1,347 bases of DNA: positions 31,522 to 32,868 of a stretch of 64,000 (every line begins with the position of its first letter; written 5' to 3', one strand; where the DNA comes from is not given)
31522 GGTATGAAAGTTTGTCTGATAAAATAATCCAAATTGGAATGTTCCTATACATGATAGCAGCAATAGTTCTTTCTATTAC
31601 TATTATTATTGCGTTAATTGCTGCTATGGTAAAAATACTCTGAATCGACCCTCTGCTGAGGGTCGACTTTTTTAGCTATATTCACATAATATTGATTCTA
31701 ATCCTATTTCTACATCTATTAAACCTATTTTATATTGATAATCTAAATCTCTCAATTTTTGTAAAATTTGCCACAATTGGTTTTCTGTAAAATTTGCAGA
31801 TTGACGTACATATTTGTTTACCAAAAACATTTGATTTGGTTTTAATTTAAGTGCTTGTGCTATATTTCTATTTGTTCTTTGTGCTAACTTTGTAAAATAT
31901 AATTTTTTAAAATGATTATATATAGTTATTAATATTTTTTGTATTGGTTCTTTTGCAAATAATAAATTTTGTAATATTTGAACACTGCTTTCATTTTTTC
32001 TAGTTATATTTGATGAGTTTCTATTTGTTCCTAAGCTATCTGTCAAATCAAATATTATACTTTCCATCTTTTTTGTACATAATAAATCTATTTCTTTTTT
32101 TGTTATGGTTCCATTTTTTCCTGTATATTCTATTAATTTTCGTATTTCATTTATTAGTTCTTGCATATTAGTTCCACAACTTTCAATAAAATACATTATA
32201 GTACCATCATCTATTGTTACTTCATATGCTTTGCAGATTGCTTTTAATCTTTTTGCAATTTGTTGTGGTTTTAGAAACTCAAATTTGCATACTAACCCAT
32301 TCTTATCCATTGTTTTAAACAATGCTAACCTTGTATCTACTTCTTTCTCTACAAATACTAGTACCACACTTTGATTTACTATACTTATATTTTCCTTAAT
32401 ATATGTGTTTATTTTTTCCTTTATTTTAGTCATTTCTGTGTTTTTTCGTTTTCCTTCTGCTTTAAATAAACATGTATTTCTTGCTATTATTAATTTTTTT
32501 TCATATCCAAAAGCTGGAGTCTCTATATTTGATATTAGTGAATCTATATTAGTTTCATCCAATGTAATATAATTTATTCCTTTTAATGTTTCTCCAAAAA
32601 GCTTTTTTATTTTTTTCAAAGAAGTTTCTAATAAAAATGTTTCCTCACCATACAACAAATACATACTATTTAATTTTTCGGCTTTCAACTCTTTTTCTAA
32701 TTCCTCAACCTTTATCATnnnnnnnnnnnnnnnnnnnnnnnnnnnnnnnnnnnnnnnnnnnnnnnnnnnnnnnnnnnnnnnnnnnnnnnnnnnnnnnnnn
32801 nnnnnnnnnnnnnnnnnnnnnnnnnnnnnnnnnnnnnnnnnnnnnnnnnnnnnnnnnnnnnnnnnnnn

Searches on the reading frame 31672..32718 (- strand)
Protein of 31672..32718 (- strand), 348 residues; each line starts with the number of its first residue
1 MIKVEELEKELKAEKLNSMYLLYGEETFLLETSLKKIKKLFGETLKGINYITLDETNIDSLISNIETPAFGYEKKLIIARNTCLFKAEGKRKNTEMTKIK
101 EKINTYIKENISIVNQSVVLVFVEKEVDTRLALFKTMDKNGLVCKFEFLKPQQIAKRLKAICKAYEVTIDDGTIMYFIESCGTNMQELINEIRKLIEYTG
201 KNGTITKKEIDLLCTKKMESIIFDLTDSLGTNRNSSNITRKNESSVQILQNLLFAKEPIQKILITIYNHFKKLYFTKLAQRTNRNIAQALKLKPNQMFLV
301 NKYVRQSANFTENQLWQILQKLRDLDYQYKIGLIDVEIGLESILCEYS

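Call 10: find_encoding_contigs(protein=window:31672-32718:-, flank=6000, max_places=10)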
Protein window:31672-32718:- (348 aa): 6 contigs read that carry it; 2 places shown.
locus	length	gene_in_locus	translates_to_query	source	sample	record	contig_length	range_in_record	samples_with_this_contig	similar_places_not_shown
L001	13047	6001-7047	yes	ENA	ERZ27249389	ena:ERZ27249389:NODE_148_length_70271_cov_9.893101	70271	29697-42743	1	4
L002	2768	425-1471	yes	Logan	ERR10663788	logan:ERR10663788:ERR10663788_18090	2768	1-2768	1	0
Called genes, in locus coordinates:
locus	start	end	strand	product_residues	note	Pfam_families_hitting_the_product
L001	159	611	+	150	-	-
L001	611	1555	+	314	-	PF01565:FAD_binding_4, PF02873:MurB_C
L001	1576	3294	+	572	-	PF01933:CofD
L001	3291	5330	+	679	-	PF12439:GDE_N, PF06202:GDE_C, PF17389:Bac_rhamnosid6H (weak), PF17167:Glyco_hydro_94 (weak)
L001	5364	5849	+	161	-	PF02075:RuvC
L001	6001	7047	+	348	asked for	PF06144:DNA_pol3_delta, PF21694:DNA_pol3_delta_C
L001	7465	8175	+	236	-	PF08823:PG_binding_2 (faint), PF01471:PG_binding_1, PF07486:Hydrolase_2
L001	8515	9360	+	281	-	PF20990:DUF2207_C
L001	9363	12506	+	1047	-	PF00133:tRNA-synt_1, PF09334:tRNA-synt_1g, PF08264:Anticodon_1, PF19302:DUF5915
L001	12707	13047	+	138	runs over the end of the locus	-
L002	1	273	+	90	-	?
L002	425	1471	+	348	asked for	PF06144:DNA_pol3_delta, PF21694:DNA_pol3_delta_C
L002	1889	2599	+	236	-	PF08823:PG_binding_2 (faint), PF01471:PG_binding_1, PF07486:Hydrolase_2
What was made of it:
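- Checked: RuvC (PF02075) and the DNA polymerase III delta subunit (PF06144) flank copy 1 (call 10).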

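Call 16: find_related_loci(query=window:31672-32718:-, collection=genome_contigs, flank=3000)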
Query window:31672-32718:- (348 aa) in genome_contigs; peptide patterns used: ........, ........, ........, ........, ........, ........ (x = any residue, [..] = any of these).
224 stretches matched a pattern; 150 encode a relative of the query (tblastn E <= 1e-3); the best 80 are kept; 80 distinct loci.
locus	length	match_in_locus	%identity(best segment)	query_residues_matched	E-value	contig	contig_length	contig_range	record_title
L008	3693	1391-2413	77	1-348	0e+0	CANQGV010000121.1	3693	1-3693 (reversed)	MAG: uncultured Clostridia bacterium isolate Lapin-026__bin73 genome assembly, contig: Lapin-026__NODE_33732_length_3693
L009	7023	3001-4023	77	1-348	3e-173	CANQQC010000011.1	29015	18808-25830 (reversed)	MAG: uncultured Clostridia bacterium isolate Lapin-011__bin62 genome assembly, contig: Lapin-011__NODE_1499_length_29015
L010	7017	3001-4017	64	1-347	7e-146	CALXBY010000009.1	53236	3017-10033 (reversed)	MAG: uncultured Clostridia bacterium isolate BRZ_D__bin41 genome assembly, contig: BRZ_D__NODE_1154_length_53236_cov_8.3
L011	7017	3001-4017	64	1-347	4e-145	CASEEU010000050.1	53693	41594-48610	uncultured Eubacteriales bacterium isolate SI.O4.metabat-bins.135 genome assembly, contig: SI.O4.metabat-bins.135.fa_k14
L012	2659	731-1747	64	1-347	7e-153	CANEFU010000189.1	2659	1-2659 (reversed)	MAG TPA_asm: uncultured Clostridium sp. isolate SRR18439533_bin.17_metawrap_v1.3_MAG genome assembly, contig: NODE.6841_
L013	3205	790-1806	64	1-347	8e-151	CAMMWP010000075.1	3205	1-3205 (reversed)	MAG: uncultured Clostridium sp. isolate ERR7167046_bin.3_MetaWRAP_v1.1_MAG genome assembly, contig: NODE_6772_length_320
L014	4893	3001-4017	63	1-347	3e-145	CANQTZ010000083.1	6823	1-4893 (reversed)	MAG: uncultured Clostridia bacterium isolate Lapin-008__bin60 genome assembly, contig: Lapin-008__NODE_10533_length_6823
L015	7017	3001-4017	62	1-347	1e-143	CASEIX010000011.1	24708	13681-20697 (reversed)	uncultured Eubacteriales bacterium isolate SI.T11.metabat-bins.17 genome assembly, contig: SI.T11.metabat-bins.17.fa_k14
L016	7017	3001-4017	63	1-347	1e-143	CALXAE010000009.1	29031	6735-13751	MAG: uncultured Clostridia bacterium isolate BRZ_DE__bin90 genome assembly, contig: BRZ_DE__NODE_1630_length_29031_cov_8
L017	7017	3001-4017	64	1-347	1e-143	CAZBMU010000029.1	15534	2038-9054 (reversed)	MAG TPA_asm: uncultured Clostridium sp. isolate SRP278969_co2_150 genome assembly, contig: NODE_4098_length_15534_cov_11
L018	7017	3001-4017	63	1-347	1e-143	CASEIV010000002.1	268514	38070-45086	uncultured Eubacteriales bacterium isolate O76_L3_328328_idba_bin.45 genome assembly, contig: O76_L3_328328_idba_bin.45.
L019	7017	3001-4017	63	1-347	2e-143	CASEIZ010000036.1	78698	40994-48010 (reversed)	uncultured Eubacteriales bacterium isolate SI.B30.metabat-bins.8 genome assembly, contig: SI.B30.metabat-bins.8.fa_k141_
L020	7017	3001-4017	61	1-347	5e-143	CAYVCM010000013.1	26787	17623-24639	MAG TPA_asm: uncultured Clostridium sp. isolate SRP141132_co4_8 genome assembly, contig: NODE_1474_length_26787_cov_88.8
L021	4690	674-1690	62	1-347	1e-143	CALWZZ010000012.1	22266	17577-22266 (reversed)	MAG: uncultured Clostridia bacterium isolate BRZ_BI__bin48 genome assembly, contig: BRZ_BI__NODE_2399_length_22266_cov_6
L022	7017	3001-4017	64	1-347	9e-143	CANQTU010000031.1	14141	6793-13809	MAG: uncultured Clostridia bacterium isolate Lapin-012__bin16 genome assembly, contig: Lapin-012__NODE_5156_length_14141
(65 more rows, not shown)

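Call 75: find_homologous_proteins(query=window:31672-32718:-, max_evalue=1e-60)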
Query window:31672-32718:- (348 aa): 5544 proteins with E <= 1e-60 among 8000 candidates; the best 120 are listed.
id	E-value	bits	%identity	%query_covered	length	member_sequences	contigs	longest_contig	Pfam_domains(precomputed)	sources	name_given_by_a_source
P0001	1.7e-217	739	100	100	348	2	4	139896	PF06144.20,PF21694.3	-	-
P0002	6.1e-165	566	76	100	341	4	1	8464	PF06144.20,PF21694.3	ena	-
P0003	2.2e-163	561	77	100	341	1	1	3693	PF06144.20,PF21694.3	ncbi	-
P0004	2.8e-161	554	76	100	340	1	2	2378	PF06144.20,PF21694.3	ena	-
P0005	1.6e-160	552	77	100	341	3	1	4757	PF06144.20,PF21694.3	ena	-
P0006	8.5e-156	536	72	100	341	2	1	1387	PF06144.20,PF21694.3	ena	-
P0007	7.3e-154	530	72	100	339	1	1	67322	PF06144.20,PF21694.3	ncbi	-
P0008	1.4e-145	503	68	100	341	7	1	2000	PF06144.20,PF21694.3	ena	-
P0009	2.0e-145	502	68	100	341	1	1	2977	PF06144.20,PF21694.3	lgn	-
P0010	1.2e-143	496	71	95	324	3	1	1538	PF06144.20,PF21694.3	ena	-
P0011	2.2e-142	492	68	100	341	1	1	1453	PF06144.20,PF21694.3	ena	-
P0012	1.2e-139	483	67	100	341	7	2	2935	PF06144.20,PF21694.3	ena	-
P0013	1.7e-139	483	65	100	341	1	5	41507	PF06144.20,PF21694.3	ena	-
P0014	6.5e-139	481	67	99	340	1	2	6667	PF06144.20,PF21694.3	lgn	-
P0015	5.2e-138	478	65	100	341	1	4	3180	PF06144.20,PF21694.3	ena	-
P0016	5.5e-138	478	65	100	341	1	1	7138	PF06144.20,PF21694.3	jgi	-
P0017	5.6e-138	478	66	100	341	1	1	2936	PF06144.20,PF21694.3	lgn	-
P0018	5.9e-138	478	65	100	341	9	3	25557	PF06144.20,PF21694.3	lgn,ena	-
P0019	7.7e-138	477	65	100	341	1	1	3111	PF06144.20,PF21694.3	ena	-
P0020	1.9e-137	476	66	100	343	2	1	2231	PF06144.20,PF21694.3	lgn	-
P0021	2.7e-137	475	64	100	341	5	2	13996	PF06144.20,PF21694.3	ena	-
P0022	3.5e-137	475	65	100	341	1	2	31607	PF06144.20,PF21694.3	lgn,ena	-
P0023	3.6e-137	475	64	100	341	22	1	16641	PF06144.20,PF21694.3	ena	-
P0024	4.1e-137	475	64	100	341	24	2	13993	PF06144.20,PF21694.3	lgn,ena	-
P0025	4.1e-137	475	65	100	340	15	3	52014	PF06144.20,PF21694.3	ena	-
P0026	4.6e-137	475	64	100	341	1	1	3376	PF06144.20,PF21694.3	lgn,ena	-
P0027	6.7e-137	474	66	100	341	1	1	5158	PF06144.20,PF21694.3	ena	-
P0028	9.7e-137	474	67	100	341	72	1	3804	PF06144.20,PF21694.3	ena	-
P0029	1.0e-136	473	65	100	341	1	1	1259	PF06144.20,PF21694.3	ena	-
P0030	1.2e-136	473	65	100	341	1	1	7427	PF06144.20,PF21694.3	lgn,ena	-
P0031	1.4e-136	473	63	100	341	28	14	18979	PF06144.20,PF21694.3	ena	-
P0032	1.5e-136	473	65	100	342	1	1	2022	PF06144.20,PF21694.3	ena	-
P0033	1.7e-136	473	65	100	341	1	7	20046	PF06144.20,PF21694.3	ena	-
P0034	1.8e-136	473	64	100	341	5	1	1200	PF06144.20,PF21694.3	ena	-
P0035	1.8e-136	473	64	100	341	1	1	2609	PF06144.20,PF21694.3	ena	-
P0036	1.8e-136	473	65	100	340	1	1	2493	PF06144.20,PF21694.3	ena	-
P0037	2.1e-136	472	65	100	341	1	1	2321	PF06144.20,PF21694.3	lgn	-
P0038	2.2e-136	472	66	100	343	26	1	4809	PF06144.20,PF21694.3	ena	-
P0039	2.5e-136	472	65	100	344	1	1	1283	PF06144.20,PF21694.3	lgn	-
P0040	2.5e-136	472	66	100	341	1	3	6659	PF06144.20,PF21694.3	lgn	-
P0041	2.8e-136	472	65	100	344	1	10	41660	PF06144.20,PF21694.3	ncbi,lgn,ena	-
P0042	3.0e-136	472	64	100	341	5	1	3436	PF06144.20,PF21694.3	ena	-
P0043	3.1e-136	472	65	100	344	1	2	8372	PF06144.20,PF21694.3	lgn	-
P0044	3.4e-136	472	65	100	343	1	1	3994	PF06144.20,PF21694.3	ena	-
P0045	3.4e-136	472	66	100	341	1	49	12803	PF06144.20,PF21694.3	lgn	-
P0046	3.5e-136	472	65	100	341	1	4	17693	PF06144.20,PF21694.3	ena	-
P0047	3.7e-136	472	64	100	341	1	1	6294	PF06144.20,PF21694.3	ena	-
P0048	3.8e-136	472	64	100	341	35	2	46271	PF06144.20,PF21694.3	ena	-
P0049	4.1e-136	471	65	100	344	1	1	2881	PF06144.20,PF21694.3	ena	-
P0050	4.8e-136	471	64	100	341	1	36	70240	PF06144.20,PF21694.3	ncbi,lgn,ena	-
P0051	4.8e-136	471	65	100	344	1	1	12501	PF06144.20,PF21694.3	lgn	-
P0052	5.0e-136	471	64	100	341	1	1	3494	PF06144.20,PF21694.3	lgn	-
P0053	5.1e-136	471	65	100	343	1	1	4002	PF06144.20,PF21694.3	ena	-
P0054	5.2e-136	471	65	100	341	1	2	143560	PF06144.20,PF21694.3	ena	-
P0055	6.0e-136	471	65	100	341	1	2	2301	PF06144.20,PF21694.3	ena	-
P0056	6.1e-136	471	64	100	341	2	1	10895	PF06144.20,PF21694.3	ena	-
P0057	6.4e-136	471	65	100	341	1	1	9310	PF06144.20,PF21694.3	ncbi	-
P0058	6.4e-136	471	66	100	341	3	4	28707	PF06144.20,PF21694.3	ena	-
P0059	6.4e-136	471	64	99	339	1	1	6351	PF06144.20,PF21694.3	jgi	-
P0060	6.4e-136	471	65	100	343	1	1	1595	PF06144.20,PF21694.3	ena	-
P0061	7.2e-136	471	65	100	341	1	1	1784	PF06144.20,PF21694.3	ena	-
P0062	8.6e-136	470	65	100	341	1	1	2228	PF06144.20,PF21694.3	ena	-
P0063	9.5e-136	470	65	100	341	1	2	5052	PF06144.20,PF21694.3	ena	-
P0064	9.7e-136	470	65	100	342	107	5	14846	PF06144.20,PF21694.3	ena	-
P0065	1.0e-135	470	65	100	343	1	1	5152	PF06144.20,PF21694.3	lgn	-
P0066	1.0e-135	470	65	100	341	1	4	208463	PF06144.20,PF21694.3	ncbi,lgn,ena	-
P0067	1.1e-135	470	64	100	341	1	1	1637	PF06144.20,PF21694.3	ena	-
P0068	1.2e-135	470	65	100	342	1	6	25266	PF06144.20,PF21694.3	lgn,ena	-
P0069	1.3e-135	470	64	100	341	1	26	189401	PF06144.20,PF21694.3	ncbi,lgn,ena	-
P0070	1.3e-135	470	64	100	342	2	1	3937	PF06144.20,PF21694.3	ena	-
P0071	1.4e-135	470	66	100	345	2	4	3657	PF06144.20,PF21694.3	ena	-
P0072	1.4e-135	470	64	100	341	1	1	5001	PF06144.20,PF21694.3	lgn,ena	-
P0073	1.4e-135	470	64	100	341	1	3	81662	PF06144.20,PF21694.3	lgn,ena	-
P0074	1.5e-135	470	64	100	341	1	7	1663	PF06144.20,PF21694.3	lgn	-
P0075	1.5e-135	470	65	100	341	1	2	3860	PF06144.20,PF21694.3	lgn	-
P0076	1.5e-135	470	64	100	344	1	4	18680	PF06144.20,PF21694.3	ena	-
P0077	1.6e-135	470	66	100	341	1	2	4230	PF06144.20,PF21694.3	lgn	-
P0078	1.6e-135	470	64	100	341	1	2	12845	PF06144.20,PF21694.3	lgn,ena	-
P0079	1.7e-135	469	64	100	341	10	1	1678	PF06144.20,PF21694.3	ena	-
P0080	1.8e-135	469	64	100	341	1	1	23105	PF06144.20,PF21694.3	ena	-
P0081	1.8e-135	469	65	100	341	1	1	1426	PF06144.20,PF21694.3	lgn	-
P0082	2.1e-135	469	64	100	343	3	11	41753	PF06144.20,PF21694.3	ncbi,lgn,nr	ncbi:MAG: DNA polymerase III subunit delta [Clostridia bacterium]|nr:DNA polymerase III subunit delt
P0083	2.1e-135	469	65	100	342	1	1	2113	PF06144.20,PF21694.3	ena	-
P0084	2.2e-135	469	65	100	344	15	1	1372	PF06144.20,PF21694.3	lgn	-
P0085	2.3e-135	469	65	100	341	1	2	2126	PF06144.20,PF21694.3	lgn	-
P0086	2.5e-135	469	66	100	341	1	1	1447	PF06144.20,PF21694.3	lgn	-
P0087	2.5e-135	469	65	100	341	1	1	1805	PF06144.20,PF21694.3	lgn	-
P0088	2.5e-135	469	64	100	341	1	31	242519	PF06144.20,PF21694.3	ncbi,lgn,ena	-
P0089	2.6e-135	469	66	100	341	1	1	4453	PF06144.20,PF21694.3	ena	-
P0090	2.6e-135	469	65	100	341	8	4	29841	PF06144.20,PF21694.3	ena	-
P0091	2.9e-135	469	65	100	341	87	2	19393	PF06144.20,PF21694.3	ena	-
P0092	3.1e-135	469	64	100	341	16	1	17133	PF06144.20,PF21694.3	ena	-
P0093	3.2e-135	469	64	100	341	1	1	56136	PF06144.20,PF21694.3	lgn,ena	-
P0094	3.2e-135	469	65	100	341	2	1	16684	PF06144.20,PF21694.3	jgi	-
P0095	3.6e-135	468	64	100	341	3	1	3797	PF06144.20,PF21694.3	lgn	-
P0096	3.6e-135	468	64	100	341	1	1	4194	PF06144.20,PF21694.3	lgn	-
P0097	3.6e-135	468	65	100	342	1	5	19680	PF06144.20,PF21694.3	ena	-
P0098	3.6e-135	468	64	100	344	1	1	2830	PF06144.20,PF21694.3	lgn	-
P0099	3.8e-135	468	66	100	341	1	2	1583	PF06144.20,PF21694.3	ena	-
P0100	4.3e-135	468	64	100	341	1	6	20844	PF06144.20,PF21694.3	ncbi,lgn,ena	-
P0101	4.3e-135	468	65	100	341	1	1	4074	PF06144.20,PF21694.3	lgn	-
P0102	4.8e-135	468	65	100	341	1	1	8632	PF06144.20,PF21694.3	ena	-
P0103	4.8e-135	468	65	95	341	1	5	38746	PF06144.20,PF21694.3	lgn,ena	-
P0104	5.3e-135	468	65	100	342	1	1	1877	PF06144.20,PF21694.3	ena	-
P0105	5.4e-135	468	64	100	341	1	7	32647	PF06144.20,PF21694.3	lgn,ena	-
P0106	5.4e-135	468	65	100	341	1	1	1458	PF06144.20,PF21694.3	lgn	-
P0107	5.4e-135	468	63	100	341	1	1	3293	PF06144.20,PF21694.3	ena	-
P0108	5.9e-135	468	63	100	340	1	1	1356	PF06144.20,PF21694.3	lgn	-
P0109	6.1e-135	468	64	100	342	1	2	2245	PF06144.20,PF21694.3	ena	-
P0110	6.5e-135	468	64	100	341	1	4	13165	PF06144.20,PF21694.3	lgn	-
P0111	6.7e-135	467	63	100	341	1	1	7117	PF06144.20,PF21694.3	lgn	-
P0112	6.7e-135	467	64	100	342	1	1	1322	PF06144.20,PF21694.3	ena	-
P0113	7.0e-135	467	64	100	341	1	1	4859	PF06144.20,PF21694.3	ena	-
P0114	7.9e-135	467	65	99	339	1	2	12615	PF06144.20,PF21694.3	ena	-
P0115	8.0e-135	467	64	100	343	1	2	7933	PF06144.20,PF21694.3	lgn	-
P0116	8.1e-135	467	65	100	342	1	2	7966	PF06144.20,PF21694.3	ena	-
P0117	8.1e-135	467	66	100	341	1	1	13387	PF06144.20,PF21694.3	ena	-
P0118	9.2e-135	467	64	100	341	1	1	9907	PF06144.20,PF21694.3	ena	-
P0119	9.3e-135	467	65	100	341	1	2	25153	PF06144.20,PF21694.3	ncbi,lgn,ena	-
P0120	9.4e-135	467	64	100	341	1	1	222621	PF06144.20,PF21694.3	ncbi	-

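Call 103: find_encoding_contigs(protein=P0002, flank=1500, max_places=2)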
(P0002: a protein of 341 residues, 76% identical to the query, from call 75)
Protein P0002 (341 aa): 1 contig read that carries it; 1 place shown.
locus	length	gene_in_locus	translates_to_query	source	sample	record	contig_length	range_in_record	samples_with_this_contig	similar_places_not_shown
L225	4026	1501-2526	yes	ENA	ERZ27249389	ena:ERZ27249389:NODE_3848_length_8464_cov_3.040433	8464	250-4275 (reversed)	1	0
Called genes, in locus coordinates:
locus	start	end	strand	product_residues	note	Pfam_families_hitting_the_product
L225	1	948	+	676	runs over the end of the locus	PF12439:GDE_N, PF06202:GDE_C, PF22422:MGH1-like_GH (weak)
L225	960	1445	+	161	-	PF02075:RuvC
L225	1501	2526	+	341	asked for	PF06144:DNA_pol3_delta, PF21694:DNA_pol3_delta_C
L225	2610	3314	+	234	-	PF08823:PG_binding_2 (faint), PF01471:PG_binding_1, PF07486:Hydrolase_2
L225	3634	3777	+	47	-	-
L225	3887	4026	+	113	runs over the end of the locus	PF24250:HVO_2718 (faint), PF12844:HTH_19, PF13560:HTH_31 (weak), PF01381:HTH_3, PF13443:HTH_26 (weak)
